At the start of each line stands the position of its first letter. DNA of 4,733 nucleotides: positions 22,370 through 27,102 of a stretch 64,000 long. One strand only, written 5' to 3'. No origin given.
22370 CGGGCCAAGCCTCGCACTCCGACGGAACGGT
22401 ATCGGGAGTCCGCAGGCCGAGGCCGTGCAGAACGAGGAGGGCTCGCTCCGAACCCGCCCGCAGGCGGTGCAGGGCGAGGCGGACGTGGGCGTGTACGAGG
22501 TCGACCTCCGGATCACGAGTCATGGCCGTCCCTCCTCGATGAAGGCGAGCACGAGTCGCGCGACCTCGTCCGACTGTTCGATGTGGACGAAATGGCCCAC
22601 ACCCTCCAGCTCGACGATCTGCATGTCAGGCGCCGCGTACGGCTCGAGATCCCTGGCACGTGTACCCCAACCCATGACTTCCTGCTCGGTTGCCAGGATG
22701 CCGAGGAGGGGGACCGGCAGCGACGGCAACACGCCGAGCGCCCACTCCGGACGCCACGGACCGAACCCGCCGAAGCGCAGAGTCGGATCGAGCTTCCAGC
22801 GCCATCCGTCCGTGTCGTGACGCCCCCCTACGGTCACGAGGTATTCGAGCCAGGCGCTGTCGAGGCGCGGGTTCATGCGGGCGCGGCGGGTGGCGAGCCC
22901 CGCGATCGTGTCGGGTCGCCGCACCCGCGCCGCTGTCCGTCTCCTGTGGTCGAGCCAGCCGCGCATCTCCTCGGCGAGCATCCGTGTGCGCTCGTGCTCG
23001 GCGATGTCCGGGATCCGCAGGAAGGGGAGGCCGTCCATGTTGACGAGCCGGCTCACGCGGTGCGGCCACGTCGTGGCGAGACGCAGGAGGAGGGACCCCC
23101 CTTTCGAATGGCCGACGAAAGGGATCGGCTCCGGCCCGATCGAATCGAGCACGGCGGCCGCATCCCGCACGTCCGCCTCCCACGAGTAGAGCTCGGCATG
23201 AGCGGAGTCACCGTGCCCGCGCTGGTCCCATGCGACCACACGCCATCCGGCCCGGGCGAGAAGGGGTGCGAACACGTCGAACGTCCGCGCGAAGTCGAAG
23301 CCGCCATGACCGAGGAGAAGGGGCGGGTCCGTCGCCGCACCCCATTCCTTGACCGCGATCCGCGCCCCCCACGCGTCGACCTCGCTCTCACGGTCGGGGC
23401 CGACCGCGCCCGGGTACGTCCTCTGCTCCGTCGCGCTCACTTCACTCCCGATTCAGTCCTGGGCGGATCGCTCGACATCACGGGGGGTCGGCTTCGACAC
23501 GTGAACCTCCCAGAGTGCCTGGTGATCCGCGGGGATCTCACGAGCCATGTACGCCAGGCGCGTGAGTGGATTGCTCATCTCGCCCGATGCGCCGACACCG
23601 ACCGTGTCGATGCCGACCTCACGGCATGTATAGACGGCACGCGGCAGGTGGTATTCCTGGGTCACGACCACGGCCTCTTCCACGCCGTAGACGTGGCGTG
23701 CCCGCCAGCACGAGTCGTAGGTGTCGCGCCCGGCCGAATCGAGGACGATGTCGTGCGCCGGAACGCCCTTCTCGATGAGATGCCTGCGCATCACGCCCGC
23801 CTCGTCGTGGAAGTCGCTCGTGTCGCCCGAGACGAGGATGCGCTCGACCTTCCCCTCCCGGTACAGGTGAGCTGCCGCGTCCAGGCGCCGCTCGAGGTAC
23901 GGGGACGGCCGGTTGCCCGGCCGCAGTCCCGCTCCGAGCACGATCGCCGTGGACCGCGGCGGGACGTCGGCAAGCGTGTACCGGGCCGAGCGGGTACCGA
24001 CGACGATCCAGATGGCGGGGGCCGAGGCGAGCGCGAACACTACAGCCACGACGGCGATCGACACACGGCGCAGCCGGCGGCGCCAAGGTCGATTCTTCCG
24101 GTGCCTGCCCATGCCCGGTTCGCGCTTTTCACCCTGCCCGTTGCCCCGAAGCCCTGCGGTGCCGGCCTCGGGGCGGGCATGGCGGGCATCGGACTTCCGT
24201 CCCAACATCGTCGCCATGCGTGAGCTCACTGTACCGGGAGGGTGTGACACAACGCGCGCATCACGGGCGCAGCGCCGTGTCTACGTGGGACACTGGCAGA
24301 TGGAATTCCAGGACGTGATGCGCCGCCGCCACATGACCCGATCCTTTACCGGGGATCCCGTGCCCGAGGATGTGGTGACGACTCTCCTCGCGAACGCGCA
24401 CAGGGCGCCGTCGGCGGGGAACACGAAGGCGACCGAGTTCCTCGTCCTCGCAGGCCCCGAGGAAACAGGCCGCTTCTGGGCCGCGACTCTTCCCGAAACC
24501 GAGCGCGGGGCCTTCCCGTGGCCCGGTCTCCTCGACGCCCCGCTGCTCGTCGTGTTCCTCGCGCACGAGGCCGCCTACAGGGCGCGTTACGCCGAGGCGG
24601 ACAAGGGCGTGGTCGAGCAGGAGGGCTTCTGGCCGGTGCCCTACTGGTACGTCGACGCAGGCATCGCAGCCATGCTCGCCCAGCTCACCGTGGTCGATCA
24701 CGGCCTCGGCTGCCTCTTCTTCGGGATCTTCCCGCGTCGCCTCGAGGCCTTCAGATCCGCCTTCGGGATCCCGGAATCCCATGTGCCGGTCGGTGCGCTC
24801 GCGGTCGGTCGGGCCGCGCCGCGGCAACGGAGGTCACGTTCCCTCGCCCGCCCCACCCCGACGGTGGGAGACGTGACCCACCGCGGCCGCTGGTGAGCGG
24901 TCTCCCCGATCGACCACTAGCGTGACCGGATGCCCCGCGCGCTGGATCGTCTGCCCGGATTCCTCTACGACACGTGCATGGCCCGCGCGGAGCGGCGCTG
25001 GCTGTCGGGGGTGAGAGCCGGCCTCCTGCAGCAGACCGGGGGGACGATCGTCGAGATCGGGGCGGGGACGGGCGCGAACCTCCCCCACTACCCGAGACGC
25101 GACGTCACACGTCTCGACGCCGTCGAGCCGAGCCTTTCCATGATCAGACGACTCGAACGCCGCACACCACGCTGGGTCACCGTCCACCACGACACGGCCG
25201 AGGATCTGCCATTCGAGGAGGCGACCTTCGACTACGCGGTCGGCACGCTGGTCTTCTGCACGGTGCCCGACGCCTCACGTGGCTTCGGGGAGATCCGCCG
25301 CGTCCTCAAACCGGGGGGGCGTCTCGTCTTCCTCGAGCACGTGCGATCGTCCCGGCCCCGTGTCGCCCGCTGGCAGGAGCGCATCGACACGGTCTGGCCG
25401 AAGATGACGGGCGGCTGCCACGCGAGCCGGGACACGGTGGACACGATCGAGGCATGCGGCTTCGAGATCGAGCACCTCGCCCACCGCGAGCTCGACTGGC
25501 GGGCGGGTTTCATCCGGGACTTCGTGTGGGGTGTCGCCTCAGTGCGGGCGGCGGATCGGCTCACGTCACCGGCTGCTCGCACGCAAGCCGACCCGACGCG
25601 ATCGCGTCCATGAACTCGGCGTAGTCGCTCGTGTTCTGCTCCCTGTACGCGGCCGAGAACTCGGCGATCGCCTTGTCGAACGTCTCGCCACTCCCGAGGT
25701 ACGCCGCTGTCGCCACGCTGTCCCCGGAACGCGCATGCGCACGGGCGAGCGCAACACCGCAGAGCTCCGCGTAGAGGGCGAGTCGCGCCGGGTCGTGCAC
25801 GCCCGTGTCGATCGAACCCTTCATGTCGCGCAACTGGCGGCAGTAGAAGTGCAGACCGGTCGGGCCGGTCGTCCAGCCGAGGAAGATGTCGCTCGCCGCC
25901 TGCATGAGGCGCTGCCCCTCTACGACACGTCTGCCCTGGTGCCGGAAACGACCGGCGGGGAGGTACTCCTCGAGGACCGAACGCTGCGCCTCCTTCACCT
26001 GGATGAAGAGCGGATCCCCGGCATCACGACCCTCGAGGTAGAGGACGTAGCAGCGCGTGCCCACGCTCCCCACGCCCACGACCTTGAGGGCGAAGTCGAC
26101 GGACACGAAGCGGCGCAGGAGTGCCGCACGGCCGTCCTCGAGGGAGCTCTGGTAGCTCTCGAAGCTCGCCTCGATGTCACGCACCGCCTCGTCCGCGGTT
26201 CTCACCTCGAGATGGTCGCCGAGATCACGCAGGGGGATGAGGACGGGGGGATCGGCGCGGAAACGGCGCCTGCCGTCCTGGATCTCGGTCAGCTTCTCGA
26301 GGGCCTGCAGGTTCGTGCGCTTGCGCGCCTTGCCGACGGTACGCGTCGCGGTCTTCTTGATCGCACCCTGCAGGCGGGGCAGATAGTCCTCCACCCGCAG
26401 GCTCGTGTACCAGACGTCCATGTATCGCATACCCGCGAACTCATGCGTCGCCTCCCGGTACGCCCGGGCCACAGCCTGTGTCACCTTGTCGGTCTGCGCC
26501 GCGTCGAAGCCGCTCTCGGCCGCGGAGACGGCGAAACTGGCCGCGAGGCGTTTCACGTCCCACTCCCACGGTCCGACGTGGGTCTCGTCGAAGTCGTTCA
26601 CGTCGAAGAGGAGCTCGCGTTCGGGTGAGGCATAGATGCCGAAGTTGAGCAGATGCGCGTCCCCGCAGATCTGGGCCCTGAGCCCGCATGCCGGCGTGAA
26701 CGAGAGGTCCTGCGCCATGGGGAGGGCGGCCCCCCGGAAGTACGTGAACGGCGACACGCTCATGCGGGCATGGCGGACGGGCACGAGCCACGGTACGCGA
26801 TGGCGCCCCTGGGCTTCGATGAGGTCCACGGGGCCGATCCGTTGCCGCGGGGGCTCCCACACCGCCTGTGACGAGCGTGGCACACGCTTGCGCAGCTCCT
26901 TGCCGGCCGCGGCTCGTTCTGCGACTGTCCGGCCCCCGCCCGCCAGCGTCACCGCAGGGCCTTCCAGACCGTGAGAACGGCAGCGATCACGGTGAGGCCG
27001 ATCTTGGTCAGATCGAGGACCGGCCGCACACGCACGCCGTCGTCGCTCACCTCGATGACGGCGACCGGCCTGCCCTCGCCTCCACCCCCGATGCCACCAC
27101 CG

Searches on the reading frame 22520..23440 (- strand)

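Call 56: search_protein_families(library=pfam, proteins=[window:22520-23440:-], max_evalue=0.0001)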
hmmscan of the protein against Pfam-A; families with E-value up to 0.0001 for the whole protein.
window:22520-23440:- (306 aa): 4 families
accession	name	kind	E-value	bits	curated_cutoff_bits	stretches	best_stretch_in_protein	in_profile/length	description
PF12697.13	Abhydrolase_6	-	2.3e-17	64.8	26.3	1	41-295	1-216/217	Alpha/beta hydrolase family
PF00561.26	Abhydrolase_1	-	1.3e-16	61.5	25.8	1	39-154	1-120/245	alpha/beta hydrolase fold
PF12146.15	Hydrolase_4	-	1.7e-14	54.1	27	1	41-135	7-107/239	Serine aminopeptidase, S33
PF00975.26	Thioesterase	-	3.7e-05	24.5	26.4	1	40-123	2-85/226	Thioesterase domain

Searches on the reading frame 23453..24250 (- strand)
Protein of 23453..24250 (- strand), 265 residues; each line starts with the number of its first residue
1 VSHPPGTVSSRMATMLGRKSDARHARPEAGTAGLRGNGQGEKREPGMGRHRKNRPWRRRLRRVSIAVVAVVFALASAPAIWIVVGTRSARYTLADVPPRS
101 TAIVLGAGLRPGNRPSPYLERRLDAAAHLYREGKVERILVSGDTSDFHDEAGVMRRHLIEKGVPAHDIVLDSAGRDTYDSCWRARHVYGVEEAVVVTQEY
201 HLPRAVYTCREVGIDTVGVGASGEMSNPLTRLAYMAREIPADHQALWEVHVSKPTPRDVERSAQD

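Call 56: search_protein_families(library=pfam, proteins=[window:23453-24250:-], max_evalue=0.0001)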
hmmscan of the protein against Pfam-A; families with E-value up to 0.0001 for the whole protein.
window:23453-24250:- (265 aa): 1 family
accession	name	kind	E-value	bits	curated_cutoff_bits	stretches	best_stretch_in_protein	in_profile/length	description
PF02698.23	DUF218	-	4.9e-27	94.9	27.6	1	102-221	3-109/133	DUF218 domain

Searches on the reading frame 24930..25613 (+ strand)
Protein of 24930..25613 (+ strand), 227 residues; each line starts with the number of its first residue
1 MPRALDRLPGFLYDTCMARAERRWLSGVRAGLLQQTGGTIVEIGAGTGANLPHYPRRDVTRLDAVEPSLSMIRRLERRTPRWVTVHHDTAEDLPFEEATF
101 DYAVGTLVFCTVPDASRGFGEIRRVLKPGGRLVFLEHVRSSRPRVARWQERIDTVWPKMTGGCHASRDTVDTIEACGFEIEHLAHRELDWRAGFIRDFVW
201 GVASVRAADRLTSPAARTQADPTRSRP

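Call 56: search_protein_families(library=pfam, proteins=[window:24930-25613:+], max_evalue=0.0001)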
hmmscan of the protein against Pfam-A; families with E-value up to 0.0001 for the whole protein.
window:24930-25613:+ (227 aa): 6 families
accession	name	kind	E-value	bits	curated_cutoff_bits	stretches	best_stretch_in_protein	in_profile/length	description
PF08241.18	Methyltransf_11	-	2.7e-18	66.8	21.2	1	41-134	1-95/95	Methyltransferase domain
PF13649.12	Methyltransf_25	-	2.8e-15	57.2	27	1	40-130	1-97/97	Methyltransferase domain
PF13489.12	Methyltransf_23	-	3.1e-15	56.7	27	1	28-168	13-148/164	Methyltransferase domain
PF08242.18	Methyltransf_12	-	9.7e-12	45.9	30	1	41-132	1-98/98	Methyltransferase domain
PF01209.24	Ubie_methyltran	-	2.3e-09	37.4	20.1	1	56-144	72-161/233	ubiE/COQ5 methyltransferase family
PF13847.12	Methyltransf_31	-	8.9e-08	32.4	27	1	37-138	4-113/145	Methyltransferase domain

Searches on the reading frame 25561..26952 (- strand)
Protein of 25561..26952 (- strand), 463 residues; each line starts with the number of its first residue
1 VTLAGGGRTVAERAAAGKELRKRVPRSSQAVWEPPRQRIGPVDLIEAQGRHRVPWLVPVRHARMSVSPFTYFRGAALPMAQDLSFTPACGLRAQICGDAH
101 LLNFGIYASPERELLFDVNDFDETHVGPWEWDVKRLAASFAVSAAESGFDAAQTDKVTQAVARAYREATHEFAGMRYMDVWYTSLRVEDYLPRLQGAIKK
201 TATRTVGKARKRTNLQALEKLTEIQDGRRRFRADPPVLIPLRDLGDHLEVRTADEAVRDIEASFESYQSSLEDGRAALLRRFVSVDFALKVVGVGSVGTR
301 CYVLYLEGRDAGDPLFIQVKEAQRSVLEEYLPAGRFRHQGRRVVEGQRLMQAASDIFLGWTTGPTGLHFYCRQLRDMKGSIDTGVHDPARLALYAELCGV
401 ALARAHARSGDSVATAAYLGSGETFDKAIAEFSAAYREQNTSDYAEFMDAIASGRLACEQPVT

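Call 56: search_protein_families(library=pfam, proteins=[window:25561-26952:-], max_evalue=0.0001)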
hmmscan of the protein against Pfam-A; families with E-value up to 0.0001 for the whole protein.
window:25561-26952:- (463 aa): 1 family
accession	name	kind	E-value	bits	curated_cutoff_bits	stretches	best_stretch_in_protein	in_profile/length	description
PF10009.15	DUF2252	-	4.6e-138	460.9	22.3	1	52-450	1-392/392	Uncharacterized protein conserved in bacteria (DUF2252)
